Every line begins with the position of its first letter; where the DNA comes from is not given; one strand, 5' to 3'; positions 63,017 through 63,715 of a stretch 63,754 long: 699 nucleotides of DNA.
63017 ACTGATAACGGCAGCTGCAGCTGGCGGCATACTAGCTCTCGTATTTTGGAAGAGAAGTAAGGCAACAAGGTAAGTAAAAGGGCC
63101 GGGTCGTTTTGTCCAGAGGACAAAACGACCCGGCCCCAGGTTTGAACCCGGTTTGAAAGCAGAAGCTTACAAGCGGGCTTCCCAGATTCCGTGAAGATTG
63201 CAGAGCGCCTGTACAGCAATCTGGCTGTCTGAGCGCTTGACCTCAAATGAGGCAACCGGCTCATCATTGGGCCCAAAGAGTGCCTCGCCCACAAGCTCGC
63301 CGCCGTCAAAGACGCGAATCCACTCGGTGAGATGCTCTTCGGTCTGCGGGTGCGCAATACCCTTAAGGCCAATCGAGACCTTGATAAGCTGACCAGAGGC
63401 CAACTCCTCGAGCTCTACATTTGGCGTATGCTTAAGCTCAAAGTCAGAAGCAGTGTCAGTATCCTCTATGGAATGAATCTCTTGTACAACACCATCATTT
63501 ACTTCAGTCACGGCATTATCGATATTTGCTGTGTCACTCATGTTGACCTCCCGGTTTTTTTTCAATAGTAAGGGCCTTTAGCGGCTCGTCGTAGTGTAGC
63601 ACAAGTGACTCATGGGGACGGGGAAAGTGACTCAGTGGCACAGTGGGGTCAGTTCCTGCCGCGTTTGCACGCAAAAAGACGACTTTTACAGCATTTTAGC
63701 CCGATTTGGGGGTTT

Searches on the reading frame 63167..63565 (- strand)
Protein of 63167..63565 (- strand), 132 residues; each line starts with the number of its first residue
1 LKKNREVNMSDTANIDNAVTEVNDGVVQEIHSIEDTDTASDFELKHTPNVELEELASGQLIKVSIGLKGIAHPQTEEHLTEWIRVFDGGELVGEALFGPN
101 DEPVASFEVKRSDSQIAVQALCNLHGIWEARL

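Call 32: search_protein_families(library=pfam, proteins=[window:63167-63565:-], max_evalue=0.001)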
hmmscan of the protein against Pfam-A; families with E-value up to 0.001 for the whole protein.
window:63167-63565:- (132 aa): 1 family
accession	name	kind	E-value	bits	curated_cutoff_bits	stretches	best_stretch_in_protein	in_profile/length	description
PF01880.24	Desulfoferrodox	-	3.1e-17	63.4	22.2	1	40-130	3-97/98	Desulfoferrodoxin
